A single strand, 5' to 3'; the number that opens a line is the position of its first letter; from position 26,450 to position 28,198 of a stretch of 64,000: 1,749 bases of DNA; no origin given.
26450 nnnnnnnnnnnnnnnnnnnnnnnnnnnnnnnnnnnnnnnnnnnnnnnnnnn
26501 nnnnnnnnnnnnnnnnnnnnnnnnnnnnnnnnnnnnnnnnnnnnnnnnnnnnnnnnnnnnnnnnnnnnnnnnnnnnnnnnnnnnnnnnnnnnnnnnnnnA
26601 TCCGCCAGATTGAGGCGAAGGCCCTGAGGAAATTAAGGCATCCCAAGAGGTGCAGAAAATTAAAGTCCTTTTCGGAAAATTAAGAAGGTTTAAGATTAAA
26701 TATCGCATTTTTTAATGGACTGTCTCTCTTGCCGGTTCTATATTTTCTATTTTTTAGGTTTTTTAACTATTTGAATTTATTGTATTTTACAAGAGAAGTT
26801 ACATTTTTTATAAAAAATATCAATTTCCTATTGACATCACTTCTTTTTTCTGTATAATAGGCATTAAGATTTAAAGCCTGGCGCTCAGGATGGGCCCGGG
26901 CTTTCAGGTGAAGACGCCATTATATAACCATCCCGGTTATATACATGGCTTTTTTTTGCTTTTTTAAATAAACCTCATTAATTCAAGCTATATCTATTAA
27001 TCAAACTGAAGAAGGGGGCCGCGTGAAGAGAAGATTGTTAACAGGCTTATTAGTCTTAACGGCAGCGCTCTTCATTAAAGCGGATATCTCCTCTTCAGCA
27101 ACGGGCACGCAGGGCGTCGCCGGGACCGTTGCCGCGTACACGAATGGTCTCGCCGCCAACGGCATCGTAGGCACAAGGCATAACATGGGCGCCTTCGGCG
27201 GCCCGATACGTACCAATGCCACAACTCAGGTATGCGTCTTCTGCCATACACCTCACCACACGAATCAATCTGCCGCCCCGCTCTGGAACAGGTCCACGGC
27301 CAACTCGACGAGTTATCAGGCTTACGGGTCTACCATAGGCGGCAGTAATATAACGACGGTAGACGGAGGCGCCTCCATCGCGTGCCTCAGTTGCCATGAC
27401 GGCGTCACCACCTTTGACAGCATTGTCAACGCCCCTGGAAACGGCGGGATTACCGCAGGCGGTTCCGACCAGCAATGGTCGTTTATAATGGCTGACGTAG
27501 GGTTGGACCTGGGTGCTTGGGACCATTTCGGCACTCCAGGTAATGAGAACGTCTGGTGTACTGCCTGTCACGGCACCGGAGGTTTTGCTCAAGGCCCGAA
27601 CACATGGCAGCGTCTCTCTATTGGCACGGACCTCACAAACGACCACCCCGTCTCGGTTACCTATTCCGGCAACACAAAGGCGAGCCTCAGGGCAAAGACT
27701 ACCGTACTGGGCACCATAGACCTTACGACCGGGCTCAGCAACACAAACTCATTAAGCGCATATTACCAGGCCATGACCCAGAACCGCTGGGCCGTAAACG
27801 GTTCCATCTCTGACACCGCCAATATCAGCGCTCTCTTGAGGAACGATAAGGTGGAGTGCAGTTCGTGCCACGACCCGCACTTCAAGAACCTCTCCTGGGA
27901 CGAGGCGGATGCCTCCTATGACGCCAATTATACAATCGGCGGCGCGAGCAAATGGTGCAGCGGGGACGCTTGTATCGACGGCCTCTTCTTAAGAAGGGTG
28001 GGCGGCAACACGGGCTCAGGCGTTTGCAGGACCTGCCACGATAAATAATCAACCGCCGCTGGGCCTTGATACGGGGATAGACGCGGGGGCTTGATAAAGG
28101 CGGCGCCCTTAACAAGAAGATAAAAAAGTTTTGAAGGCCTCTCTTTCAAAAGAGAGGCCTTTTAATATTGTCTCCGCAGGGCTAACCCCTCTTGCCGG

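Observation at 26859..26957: Terminator/anti-terminator-like structured leader between the consensus promoter and the cytochrome start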

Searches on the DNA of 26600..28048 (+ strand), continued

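Call 61: search_with_rna_model(model_id=R1, sources=[L201, L203, L205, L206, L207, L208, L209, L210, L211], max_evalue=0.1, show_alignments=6)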
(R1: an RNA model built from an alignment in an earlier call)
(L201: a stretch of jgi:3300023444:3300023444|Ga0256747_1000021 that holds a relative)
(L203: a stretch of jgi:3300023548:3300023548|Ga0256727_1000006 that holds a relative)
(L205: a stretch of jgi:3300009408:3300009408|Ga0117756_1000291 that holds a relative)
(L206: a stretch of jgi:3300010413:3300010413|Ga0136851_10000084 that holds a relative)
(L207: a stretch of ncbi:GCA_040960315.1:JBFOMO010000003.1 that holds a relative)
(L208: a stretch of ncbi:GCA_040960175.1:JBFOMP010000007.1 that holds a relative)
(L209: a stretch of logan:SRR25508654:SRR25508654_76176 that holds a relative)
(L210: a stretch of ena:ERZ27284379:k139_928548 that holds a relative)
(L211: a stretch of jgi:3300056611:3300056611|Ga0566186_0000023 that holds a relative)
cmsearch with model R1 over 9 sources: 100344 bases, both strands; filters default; matches with E-value up to 0.1: 9.
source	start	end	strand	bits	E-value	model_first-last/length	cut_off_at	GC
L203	5831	5926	+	63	3.8e-15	1-98/98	no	0.48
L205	5792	5883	+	58.8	5.5e-14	1-98/98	no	0.48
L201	5828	5923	+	57.1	1.7e-13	1-98/98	no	0.49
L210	5856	5949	+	55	6.7e-13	1-98/98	no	0.49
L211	5860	5958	+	52.8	2.8e-12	1-98/98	no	0.51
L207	5825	5930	+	52.8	2.8e-12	1-98/98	no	0.49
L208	5825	5930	+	52.8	2.8e-12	1-98/98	no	0.49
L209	768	873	+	52.8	2.8e-12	1-98/98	no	0.49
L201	2522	2650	-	17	0.031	1-98/98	no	0.47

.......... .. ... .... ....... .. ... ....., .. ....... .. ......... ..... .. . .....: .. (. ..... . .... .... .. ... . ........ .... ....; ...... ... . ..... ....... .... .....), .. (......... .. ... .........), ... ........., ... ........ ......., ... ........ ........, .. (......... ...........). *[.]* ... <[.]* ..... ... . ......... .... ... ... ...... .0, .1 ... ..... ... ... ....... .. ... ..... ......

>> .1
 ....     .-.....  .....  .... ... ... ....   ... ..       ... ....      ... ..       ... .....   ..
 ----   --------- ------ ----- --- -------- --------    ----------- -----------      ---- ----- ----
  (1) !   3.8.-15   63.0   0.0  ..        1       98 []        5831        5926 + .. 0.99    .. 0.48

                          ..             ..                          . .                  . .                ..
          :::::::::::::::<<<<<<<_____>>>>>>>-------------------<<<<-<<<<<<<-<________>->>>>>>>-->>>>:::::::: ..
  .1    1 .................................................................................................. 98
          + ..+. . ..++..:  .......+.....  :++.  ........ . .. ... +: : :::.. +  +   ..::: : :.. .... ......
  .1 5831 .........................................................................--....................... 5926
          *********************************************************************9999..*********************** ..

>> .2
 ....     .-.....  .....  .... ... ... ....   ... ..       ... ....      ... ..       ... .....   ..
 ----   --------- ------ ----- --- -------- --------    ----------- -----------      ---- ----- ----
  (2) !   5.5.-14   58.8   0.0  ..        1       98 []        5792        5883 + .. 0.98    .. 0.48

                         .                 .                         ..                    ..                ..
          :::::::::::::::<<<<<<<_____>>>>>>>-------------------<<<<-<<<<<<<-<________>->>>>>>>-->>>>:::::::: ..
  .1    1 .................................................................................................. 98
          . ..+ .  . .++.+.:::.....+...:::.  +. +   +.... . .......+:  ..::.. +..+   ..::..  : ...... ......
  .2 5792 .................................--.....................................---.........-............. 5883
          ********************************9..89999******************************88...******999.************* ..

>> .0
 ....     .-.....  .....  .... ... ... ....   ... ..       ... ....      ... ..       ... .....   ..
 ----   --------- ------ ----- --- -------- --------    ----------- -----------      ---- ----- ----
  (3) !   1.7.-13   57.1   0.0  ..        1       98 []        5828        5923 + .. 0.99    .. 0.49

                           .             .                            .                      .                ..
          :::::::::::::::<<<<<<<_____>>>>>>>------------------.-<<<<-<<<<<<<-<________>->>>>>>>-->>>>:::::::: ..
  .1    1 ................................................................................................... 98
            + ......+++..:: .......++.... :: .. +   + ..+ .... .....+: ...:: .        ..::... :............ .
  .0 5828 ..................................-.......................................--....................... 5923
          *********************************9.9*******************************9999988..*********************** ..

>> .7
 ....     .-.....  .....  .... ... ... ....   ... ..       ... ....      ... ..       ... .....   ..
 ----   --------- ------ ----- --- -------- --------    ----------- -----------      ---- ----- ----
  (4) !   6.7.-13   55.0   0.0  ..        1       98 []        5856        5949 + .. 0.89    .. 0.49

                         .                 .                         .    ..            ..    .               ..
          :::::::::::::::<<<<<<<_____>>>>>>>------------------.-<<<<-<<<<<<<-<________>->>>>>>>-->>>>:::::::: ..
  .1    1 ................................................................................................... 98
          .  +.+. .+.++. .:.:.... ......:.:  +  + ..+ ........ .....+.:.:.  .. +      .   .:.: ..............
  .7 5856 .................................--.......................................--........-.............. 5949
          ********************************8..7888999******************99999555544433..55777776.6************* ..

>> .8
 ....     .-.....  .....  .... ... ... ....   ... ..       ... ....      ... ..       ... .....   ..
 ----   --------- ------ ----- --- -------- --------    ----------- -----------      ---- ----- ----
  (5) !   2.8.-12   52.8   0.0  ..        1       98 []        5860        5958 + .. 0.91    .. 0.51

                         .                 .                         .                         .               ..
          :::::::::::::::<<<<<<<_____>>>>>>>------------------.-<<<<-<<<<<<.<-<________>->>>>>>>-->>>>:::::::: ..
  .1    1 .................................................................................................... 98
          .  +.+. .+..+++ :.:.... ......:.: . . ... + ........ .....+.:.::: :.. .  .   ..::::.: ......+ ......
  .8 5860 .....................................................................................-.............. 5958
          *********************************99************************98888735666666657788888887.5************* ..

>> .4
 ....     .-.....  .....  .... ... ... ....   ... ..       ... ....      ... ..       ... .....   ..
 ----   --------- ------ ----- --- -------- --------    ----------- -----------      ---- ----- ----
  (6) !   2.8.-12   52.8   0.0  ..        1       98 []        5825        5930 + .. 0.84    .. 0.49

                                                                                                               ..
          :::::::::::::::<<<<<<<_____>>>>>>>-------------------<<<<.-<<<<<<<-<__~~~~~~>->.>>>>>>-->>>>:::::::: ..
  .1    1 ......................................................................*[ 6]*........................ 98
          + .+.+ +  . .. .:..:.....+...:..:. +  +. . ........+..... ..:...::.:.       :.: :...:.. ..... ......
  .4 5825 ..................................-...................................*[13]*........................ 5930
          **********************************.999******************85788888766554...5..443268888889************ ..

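Call 65: search_rna_families(source=L012, start=3830, end=3960, threshold=evalue, max_evalue=10)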
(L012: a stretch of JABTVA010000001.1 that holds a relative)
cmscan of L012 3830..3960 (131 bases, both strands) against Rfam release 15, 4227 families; matches with E-value up to 10: 6.
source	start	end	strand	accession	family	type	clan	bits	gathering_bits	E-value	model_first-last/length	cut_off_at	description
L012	3871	3954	-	RF00518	speF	Cis-reg; leader;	-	16.2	37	0.019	1-153/153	no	speF leader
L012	3929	3953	-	RF00617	cHP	Cis-reg;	CL00129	14.9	40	0.67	17-43/45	no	Flavivirus capsid hairpin cHP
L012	3913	3960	-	RF00601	SCARNA20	Gene; snRNA; snoRNA; scaRNA;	-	11.1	44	4.1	77-130/130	5'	Small Cajal body specific RNA 20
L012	3854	3877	+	RF01872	MEG3_2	Gene; lncRNA;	-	10.9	60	4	82-105/105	no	Maternally expressed 3 conserved region 2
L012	3932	3953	-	RF00125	IS128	Gene; sRNA;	-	9.9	80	6.4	171-192/209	no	IS128 RNA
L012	3877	3918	-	RF02940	COG3860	Cis-reg;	-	9.1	42.5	6.2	1-54/54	no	COG3860 RNA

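Call 66: search_rna_families(source=L024, start=3680, end=3810, threshold=evalue, max_evalue=10)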
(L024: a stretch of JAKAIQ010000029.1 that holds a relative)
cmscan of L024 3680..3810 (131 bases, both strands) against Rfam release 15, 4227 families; matches with E-value up to 10: 2.
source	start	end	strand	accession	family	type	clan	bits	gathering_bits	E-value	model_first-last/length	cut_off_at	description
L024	3739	3774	+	RF04266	mir-9412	Gene; miRNA;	-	14.6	70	2.3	1-64/64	no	mir-9412 microRNA precursor family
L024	3761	3810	+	RF04201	MIR7510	Gene; miRNA;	-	13.9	93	2.9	1-49/79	3'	MIR7510 microRNA precursor family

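Call 67: search_rna_families(source=window, start=26860, end=26960, threshold=evalue, max_evalue=10)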
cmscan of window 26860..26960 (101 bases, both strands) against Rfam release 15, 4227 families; matches with E-value up to 10: 3.
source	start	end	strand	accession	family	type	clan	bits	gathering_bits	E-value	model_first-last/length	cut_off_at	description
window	26867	26949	+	RF00106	RNAI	Gene; antisense;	-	18.4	47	0.1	1-102/102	no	RNAI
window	26903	26955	+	RF01300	snoU49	Gene; snRNA; snoRNA; CD-box;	CL00062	12.7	35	3.1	1-65/65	no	Small nucleolar RNA U49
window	26866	26919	+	RF02699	Avashort_thermometer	Cis-reg; thermoregulator;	-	11.1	88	5.7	1-59/59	no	Avashort 5' UTR thermometer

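Call 75: search_rna_families(sources=[L015, L016, L028, L035, L040, L050, L051, L052, L057, L061, L063, L076, L031, L044, L060, L038], threshold=gathering)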
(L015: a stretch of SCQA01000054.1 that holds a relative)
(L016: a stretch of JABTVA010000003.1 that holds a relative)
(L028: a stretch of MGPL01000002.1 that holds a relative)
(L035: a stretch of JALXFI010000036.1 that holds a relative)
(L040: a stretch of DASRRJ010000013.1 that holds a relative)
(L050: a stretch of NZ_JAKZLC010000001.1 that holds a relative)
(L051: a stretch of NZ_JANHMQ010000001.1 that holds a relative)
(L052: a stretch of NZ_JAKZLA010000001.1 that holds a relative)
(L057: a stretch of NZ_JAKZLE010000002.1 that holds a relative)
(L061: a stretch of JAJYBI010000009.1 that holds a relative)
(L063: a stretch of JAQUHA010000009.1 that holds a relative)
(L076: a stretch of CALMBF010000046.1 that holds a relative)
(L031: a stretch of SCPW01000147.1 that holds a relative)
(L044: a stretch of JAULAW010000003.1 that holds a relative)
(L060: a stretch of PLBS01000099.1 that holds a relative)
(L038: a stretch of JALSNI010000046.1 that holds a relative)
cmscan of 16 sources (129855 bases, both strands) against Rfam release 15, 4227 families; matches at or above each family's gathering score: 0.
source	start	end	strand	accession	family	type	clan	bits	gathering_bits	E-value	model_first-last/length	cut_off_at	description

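Call 82: build_rna_model(alignment_id=A4, structure=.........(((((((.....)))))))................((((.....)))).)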
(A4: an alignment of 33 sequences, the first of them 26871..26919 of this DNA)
Model R2 built from alignment A4 (33 sequences, 58 columns); structure: as given.
model positions 51; base pairs 11; branch points 1; effective number of sequences 33; information 0.796 bits per position. Calibrated on 0.2 Mb of random sequence (short: E-values are rough).
structure used (alignment columns):
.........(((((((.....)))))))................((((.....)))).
